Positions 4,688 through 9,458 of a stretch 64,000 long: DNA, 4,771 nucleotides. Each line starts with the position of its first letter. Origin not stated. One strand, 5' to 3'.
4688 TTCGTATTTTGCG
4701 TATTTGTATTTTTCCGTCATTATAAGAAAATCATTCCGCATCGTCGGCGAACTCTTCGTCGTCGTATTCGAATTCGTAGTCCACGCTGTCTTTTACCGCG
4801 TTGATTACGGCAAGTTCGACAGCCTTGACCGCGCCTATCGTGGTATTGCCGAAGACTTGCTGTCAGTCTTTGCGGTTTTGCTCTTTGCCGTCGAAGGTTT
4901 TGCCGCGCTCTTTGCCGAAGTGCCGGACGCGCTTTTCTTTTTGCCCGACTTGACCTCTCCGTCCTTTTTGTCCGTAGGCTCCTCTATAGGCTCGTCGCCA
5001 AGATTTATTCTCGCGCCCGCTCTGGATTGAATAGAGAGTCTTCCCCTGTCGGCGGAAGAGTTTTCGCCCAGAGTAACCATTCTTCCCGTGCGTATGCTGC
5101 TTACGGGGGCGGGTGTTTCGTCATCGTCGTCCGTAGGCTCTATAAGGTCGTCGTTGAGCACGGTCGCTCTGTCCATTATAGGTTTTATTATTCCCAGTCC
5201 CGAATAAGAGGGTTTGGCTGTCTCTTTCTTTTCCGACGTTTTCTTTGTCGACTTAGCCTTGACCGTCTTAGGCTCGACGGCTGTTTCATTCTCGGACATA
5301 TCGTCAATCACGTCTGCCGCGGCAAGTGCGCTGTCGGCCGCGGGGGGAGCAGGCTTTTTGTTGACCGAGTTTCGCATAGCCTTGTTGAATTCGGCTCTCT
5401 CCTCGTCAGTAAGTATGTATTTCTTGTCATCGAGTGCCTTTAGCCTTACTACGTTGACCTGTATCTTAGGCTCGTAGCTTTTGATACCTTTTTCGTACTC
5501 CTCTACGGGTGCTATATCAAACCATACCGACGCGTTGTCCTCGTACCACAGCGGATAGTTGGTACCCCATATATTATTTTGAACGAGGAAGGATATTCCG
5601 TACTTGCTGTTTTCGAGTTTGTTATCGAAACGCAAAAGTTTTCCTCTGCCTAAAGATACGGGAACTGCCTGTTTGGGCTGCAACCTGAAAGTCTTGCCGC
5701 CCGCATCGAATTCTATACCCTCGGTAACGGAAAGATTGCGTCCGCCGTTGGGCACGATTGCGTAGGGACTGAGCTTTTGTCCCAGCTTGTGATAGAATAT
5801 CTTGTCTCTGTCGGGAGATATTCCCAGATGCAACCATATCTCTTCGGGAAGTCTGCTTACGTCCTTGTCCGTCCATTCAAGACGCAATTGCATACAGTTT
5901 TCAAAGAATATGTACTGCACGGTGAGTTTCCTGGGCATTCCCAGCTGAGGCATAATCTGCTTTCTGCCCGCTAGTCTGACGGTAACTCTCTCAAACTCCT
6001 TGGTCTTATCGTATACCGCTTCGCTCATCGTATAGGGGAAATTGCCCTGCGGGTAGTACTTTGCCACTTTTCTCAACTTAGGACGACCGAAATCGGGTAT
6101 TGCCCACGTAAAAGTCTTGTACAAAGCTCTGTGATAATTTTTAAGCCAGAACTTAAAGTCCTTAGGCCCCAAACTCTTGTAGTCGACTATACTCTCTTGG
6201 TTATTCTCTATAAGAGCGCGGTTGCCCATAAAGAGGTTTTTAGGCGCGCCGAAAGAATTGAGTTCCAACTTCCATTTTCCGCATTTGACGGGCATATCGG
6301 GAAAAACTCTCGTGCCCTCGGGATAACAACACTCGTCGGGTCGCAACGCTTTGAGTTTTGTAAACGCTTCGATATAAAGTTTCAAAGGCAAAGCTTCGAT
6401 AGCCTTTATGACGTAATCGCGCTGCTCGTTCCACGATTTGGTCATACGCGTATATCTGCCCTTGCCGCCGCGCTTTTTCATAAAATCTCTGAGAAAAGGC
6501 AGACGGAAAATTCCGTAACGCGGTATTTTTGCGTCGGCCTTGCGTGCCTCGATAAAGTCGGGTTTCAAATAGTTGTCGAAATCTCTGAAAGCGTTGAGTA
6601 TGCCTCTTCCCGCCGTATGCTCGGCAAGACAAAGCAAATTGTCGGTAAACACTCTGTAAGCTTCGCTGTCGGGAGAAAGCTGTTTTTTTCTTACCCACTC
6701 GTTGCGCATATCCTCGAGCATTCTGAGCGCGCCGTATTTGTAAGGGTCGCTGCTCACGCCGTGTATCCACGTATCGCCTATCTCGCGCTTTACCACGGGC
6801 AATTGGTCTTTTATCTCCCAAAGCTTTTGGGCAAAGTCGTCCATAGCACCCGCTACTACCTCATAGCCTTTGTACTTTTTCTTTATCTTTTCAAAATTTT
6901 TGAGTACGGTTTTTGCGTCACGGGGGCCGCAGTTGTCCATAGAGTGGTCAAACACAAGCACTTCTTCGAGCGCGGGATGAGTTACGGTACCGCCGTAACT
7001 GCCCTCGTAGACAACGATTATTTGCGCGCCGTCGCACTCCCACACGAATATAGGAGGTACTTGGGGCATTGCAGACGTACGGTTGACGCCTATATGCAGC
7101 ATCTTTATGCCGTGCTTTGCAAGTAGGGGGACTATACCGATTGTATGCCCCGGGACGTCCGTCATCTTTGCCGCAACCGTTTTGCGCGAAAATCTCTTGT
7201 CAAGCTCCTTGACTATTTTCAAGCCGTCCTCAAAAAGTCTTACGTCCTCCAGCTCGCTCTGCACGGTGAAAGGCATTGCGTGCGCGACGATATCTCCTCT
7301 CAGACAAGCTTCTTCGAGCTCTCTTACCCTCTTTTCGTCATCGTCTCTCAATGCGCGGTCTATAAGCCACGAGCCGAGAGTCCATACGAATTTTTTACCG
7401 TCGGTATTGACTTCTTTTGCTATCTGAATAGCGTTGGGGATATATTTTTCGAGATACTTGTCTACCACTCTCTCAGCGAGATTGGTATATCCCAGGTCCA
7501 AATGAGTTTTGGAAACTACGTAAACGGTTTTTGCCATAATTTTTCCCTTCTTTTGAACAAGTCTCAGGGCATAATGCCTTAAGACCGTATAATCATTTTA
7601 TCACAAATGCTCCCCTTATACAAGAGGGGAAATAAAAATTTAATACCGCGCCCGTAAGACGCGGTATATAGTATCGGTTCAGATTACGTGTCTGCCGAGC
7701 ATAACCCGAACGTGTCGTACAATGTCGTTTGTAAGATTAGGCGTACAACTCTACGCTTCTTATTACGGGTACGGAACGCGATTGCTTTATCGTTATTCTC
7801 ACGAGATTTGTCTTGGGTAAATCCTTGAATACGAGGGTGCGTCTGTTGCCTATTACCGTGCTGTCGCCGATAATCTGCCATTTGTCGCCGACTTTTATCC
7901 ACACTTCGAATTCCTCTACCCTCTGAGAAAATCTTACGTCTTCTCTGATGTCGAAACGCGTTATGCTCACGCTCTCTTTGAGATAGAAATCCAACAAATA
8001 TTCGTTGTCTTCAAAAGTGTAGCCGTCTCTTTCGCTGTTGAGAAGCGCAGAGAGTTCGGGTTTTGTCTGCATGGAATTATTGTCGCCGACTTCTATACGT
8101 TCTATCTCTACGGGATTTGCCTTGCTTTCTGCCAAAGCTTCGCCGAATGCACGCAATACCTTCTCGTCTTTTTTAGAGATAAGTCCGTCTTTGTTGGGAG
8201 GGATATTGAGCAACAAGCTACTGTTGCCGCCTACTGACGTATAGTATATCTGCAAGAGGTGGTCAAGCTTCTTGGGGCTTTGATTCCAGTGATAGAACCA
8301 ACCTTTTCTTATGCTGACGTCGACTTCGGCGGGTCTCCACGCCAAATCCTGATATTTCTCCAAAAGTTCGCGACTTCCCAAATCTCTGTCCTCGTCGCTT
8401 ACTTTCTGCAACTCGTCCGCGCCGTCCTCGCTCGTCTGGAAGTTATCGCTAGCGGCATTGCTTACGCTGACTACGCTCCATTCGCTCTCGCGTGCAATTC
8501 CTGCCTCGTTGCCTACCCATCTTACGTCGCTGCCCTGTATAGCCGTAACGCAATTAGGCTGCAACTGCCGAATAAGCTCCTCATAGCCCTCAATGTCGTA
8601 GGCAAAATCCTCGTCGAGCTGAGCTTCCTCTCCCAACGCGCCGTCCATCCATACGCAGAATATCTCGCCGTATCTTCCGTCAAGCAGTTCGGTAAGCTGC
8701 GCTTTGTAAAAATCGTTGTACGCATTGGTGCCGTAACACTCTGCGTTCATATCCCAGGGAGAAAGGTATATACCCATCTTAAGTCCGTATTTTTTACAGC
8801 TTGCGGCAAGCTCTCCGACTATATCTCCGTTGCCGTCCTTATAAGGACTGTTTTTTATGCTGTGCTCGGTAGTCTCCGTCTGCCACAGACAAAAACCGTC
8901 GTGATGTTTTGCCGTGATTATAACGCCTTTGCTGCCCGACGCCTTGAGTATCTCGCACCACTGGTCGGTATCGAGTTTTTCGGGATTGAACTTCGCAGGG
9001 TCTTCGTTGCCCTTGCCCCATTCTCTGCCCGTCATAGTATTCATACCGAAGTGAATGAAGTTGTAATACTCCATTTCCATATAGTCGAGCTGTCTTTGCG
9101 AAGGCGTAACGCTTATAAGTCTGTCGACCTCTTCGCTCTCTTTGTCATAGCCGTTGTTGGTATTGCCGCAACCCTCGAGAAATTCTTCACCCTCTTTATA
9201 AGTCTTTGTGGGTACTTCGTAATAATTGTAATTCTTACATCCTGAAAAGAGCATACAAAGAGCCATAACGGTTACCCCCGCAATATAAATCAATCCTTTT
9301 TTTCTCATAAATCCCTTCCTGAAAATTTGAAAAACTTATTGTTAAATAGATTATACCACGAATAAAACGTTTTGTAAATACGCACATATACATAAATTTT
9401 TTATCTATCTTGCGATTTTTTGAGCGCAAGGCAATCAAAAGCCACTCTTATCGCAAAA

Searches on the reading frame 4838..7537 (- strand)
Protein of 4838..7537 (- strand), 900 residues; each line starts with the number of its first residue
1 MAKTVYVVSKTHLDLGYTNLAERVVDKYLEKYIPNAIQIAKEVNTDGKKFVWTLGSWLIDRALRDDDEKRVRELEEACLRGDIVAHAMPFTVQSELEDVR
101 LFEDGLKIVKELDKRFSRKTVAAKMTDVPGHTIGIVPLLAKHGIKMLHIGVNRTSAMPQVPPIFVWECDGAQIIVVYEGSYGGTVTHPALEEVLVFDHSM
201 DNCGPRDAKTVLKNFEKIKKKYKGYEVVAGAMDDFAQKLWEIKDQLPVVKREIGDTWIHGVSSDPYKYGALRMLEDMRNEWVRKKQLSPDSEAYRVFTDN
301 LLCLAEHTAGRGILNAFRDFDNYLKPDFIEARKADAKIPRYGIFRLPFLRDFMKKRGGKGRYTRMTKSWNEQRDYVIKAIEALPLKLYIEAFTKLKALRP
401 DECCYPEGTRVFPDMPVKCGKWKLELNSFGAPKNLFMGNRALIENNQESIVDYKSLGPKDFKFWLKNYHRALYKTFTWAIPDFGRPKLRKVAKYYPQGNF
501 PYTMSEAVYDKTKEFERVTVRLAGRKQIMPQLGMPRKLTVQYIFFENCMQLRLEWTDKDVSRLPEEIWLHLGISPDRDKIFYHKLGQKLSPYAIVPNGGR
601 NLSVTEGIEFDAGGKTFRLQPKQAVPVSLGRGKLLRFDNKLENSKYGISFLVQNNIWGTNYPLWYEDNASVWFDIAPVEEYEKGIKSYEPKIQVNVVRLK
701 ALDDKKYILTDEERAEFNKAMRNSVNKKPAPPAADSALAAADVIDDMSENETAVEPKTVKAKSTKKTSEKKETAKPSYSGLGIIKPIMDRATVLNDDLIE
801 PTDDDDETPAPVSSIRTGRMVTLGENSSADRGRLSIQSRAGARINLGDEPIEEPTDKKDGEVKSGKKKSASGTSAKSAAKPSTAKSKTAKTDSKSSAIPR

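Call 82: search_protein_families(library=pfam, proteins=[window:4838-7537:-], max_evalue=0.0001)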
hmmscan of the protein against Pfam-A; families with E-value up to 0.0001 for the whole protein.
window:4838-7537:- (900 aa): 1 family
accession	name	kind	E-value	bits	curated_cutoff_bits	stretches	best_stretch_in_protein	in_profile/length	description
PF16477.11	DUF5054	-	3.9e-54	185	37.6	1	261-547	1-288/291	Domain of unknown function (DUF5054)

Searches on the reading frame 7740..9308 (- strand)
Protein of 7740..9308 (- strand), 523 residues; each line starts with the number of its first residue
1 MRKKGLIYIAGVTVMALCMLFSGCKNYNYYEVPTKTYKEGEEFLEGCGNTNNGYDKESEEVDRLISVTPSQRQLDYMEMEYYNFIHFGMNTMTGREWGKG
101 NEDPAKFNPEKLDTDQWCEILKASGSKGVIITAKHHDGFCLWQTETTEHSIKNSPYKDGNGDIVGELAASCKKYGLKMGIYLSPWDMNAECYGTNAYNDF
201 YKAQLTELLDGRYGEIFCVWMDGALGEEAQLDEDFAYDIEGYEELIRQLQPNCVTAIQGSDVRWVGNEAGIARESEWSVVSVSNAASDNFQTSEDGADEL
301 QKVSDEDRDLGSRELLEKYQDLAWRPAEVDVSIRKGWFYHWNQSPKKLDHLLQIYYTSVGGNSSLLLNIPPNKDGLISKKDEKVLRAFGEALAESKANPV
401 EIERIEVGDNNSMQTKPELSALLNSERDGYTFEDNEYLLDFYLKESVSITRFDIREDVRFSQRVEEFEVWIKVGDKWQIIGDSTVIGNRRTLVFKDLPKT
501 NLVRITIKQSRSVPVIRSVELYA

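Call 82: search_protein_families(library=pfam, proteins=[window:7740-9308:-], max_evalue=0.0001)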
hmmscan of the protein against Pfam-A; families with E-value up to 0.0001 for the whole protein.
window:7740-9308:- (523 aa): 1 family
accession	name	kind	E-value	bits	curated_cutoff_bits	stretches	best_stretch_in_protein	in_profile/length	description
PF01120.23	Alpha_L_fucos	-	3e-37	129.3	25.2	1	81-392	82-340/345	Alpha-L-fucosidase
